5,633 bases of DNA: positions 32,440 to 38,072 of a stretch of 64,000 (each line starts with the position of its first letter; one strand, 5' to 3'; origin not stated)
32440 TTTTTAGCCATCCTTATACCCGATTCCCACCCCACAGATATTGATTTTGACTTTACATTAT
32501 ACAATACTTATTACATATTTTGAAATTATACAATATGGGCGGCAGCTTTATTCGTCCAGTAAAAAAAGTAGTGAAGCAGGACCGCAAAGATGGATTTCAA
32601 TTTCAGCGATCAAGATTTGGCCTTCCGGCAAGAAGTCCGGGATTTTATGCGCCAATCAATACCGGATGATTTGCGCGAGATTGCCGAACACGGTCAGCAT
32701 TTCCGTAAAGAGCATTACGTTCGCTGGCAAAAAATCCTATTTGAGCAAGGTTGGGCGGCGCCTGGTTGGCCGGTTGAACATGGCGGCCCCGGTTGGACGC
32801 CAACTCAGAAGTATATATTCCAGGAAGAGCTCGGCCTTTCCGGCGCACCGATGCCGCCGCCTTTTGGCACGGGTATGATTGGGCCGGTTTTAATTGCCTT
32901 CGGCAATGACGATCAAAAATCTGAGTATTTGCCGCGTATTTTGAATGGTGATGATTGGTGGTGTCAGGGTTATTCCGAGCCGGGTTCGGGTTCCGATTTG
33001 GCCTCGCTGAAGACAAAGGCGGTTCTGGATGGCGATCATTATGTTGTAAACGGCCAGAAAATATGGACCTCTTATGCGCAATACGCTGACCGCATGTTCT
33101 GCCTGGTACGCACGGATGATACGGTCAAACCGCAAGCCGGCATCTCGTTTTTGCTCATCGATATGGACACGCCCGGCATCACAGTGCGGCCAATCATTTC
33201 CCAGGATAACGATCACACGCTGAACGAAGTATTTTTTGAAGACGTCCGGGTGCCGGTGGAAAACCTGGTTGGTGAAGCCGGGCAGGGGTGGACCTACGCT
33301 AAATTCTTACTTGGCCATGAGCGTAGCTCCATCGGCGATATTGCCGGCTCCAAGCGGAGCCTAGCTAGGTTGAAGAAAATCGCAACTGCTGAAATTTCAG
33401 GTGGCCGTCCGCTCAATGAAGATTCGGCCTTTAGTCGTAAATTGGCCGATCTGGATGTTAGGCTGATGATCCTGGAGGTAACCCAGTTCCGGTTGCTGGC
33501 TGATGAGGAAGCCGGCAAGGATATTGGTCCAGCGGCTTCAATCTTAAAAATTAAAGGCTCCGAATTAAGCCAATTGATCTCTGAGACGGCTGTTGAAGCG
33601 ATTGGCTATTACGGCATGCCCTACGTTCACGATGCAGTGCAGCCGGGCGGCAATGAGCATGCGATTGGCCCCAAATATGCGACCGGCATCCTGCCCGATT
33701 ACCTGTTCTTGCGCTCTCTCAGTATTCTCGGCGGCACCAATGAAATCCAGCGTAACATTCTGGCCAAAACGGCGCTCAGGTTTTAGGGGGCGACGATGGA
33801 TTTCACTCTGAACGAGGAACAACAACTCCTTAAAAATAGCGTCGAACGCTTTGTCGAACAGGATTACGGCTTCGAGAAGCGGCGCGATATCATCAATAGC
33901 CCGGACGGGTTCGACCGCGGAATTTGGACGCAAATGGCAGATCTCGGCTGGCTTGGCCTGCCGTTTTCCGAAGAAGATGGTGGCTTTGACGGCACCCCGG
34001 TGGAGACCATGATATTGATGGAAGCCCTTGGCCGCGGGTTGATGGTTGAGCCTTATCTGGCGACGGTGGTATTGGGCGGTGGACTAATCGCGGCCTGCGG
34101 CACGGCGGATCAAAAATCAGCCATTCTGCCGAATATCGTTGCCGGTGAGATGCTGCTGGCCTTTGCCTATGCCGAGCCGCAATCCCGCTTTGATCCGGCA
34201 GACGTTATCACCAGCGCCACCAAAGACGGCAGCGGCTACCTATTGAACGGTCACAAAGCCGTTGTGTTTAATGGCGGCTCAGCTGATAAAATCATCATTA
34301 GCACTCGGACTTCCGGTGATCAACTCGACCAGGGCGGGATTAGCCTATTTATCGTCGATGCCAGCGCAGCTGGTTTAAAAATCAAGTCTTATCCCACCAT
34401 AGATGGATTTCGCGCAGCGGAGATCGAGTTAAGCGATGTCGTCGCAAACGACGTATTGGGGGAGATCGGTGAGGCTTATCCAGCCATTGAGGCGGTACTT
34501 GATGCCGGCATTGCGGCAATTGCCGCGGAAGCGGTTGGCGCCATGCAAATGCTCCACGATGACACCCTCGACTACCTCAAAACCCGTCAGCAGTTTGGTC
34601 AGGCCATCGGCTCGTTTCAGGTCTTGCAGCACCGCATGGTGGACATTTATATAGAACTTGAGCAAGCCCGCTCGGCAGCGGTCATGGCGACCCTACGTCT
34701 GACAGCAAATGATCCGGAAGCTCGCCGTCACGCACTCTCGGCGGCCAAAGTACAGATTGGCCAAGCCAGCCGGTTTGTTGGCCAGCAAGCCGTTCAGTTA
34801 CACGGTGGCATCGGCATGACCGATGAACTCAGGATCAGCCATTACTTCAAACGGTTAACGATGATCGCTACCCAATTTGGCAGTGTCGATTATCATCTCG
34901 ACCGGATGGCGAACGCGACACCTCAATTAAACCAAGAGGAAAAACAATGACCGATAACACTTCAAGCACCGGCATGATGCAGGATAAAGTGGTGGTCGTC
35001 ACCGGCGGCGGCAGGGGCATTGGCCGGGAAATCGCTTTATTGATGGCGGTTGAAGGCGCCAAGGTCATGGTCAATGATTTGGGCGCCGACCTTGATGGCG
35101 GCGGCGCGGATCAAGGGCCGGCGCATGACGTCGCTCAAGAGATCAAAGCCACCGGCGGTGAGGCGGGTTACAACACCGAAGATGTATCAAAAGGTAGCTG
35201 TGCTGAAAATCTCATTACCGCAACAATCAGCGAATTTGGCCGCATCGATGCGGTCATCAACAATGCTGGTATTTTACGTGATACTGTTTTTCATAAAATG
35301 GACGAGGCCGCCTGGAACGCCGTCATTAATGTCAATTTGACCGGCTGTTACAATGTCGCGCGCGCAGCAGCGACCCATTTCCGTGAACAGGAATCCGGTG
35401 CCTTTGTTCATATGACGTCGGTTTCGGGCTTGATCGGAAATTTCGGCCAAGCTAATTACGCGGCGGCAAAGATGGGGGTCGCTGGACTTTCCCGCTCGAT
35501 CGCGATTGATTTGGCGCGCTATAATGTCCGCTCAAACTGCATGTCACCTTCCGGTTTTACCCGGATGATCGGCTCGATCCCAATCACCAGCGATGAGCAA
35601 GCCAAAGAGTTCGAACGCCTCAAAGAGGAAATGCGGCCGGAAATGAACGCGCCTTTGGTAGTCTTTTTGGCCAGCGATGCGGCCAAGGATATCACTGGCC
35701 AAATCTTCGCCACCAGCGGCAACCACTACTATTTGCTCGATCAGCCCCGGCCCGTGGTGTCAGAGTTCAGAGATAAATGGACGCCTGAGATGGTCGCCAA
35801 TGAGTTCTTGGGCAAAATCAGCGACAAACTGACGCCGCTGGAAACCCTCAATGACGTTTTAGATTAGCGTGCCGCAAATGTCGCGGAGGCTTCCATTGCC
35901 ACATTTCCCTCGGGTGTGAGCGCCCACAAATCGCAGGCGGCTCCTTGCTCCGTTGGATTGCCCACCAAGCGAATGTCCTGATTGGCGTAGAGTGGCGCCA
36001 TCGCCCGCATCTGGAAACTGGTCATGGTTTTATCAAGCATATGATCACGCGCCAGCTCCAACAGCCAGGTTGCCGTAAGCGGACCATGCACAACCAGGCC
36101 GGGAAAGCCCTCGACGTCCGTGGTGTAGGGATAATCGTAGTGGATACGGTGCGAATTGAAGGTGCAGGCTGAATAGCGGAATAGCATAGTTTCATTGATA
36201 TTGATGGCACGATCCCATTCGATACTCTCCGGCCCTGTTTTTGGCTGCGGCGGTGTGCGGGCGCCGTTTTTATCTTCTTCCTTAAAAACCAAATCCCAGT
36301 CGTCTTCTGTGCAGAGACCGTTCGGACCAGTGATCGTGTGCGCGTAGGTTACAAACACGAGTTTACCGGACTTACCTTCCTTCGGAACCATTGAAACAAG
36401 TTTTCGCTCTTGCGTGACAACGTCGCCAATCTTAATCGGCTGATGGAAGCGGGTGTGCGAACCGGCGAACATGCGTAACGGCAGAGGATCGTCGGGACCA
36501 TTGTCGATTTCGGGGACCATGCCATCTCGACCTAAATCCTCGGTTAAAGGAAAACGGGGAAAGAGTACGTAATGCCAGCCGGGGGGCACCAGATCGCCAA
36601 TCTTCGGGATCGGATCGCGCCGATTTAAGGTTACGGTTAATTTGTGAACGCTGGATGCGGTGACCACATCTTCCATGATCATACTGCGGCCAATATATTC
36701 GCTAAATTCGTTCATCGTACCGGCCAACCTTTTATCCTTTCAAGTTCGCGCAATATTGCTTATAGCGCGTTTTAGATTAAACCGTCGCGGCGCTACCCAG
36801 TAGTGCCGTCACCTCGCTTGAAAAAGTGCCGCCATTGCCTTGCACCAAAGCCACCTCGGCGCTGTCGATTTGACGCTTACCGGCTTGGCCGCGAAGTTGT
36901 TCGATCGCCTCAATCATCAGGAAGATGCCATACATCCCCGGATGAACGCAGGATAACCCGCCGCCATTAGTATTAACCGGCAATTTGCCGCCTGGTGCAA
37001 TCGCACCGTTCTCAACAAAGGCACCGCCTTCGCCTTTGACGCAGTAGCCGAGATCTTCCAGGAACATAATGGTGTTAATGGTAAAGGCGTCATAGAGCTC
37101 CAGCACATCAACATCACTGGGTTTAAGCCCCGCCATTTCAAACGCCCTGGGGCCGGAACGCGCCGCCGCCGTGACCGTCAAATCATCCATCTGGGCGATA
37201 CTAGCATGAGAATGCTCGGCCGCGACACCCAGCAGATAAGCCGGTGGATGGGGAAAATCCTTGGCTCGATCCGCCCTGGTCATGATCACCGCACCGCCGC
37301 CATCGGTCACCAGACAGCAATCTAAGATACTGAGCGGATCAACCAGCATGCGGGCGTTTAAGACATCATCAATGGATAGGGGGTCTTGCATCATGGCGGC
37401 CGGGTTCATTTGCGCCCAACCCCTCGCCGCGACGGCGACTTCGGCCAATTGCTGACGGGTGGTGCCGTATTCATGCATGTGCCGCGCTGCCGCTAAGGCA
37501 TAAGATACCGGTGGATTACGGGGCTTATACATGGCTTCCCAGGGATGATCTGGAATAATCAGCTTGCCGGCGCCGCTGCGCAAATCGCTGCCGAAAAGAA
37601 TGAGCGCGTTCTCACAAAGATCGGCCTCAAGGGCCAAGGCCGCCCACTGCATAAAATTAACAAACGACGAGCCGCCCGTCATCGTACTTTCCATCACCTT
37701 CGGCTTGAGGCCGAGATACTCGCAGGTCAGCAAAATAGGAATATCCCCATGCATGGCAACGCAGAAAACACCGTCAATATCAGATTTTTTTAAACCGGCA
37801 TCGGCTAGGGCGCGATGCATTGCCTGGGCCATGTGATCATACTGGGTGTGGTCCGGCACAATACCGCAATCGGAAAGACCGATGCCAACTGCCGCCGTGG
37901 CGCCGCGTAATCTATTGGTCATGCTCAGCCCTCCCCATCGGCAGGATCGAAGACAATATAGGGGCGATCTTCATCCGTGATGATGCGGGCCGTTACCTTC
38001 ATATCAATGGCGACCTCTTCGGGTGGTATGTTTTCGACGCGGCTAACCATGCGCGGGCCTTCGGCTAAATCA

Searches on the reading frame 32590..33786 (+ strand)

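Call 7: search_protein_families(library=pfam, proteins=[window:32590-33786:+], max_evalue=0.01)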
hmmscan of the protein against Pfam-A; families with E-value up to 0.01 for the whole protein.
window:32590-33786:+ (398 aa): 3 families
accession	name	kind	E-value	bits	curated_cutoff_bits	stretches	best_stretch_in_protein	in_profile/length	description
PF02770.24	Acyl-CoA_dh_M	-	1e-19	70.9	33.3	1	125-219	1-97/97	Acyl-CoA dehydrogenase, middle domain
PF02771.21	Acyl-CoA_dh_N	-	1.6e-19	70.8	22.9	1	7-121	2-113/113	Acyl-CoA dehydrogenase, N-terminal domain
PF00441.29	Acyl-CoA_dh_1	-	6.7e-19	69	22.4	1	231-395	1-149/150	Acyl-CoA dehydrogenase, C-terminal domain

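Call 8: search_protein_families(library=ncbifam, proteins=[window:32590-33786:+], max_evalue=0.01)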
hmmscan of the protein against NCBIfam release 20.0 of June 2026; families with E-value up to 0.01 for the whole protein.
window:32590-33786:+ (398 aa): 20 families
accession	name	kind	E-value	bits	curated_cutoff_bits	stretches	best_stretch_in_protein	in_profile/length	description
TIGR03204.1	pimC_large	equivalog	3e-137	457.7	623.85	1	2-396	1-393/395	pimeloyl-CoA dehydrogenase large subunit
NF042972.1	AcrlCoAredClosAcrC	equivalog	3.3e-40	137.9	640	1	1-343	1-342/378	acryloyl-CoA reductase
NF058590.1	AcCoDHFadEBacil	equivalog_domain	1.7e-29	102.8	600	1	4-336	20-348/586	acyl-CoA dehydrogenase FadE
NF043006.1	CyhCrbnylCoADH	equivalog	2.1e-28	99.4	650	1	101-348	97-344/380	cyclohexane-1-carbonyl-CoA dehydrogenase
NF053553.1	prodigi_MBC_PigA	equivalog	4.3e-28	98.5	500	1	1-393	1-377/381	prodigiosin MBC biosynthesis dehydrogenase PigA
NF045652.1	ProlPCPDhRedW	equivalog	7.2e-28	97.4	650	1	12-393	7-371/376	L-prolyl-[peptidyl-carrier protein] dehydrogenase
NF008997.0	PRK12341.1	equivalog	1.6e-25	90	537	1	1-343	1-340/382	acyl-CoA dehydrogenase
TIGR03207.1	cyc_hxne_CoA_dh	equivalog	7.5e-25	87.4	575.35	1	50-296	41-291/372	cyclohexanecarboxyl-CoA dehydrogenase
NF045552.1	GlutCoADH_Des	equivalog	2.6e-24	86.1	470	1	1-342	1-344/387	glutaryl-CoA dehydrogenase Acd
NF002885.1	PRK03354.1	equivalog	1.9e-16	60.1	540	1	1-342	1-338/378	crotonobetainyl-CoA dehydrogenase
NF042439.1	SulpropCoADesulf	equivalog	6.2e-15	54.8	600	1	95-342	81-335/379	3-sulfinopropanoyl-CoA desulfinase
NF037942.1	ac_ACP_DH_MbtN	equivalog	1.7e-12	46.8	700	1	100-328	87-315/376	mycobactin biosynthesis acyl-ACP dehydrogenase MbtN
NF052270.1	Staph_DH_FadE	equivalog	2.7e-12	46.2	600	1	101-202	117-215/400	acyl-CoA dehydrogenase FadE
TIGR03203.1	pimD_small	equivalog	4e-12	45.9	652.7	1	2-235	1-230/378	pimeloyl-CoA dehydrogenase small subunit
NF007000.1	PRK09463.1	subfamily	2.4e-09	36.1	600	1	99-236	134-288/726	acyl-CoA dehydrogenase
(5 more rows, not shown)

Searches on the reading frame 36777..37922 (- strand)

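Call 9: search_protein_families(library=pfam, proteins=[window:36777-37922:-], max_evalue=0.0001)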
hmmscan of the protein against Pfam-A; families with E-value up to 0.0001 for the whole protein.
window:36777-37922:- (381 aa): 2 families
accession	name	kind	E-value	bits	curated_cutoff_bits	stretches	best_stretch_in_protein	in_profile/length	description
PF22691.2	Thiolase_C_1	-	6.3e-70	233.9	28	1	235-376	2-143/144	Thiolase C-terminal domain-like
PF02803.24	Thiolase_C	-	4.9e-09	36.3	27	1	238-362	9-116/123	Thiolase, C-terminal domain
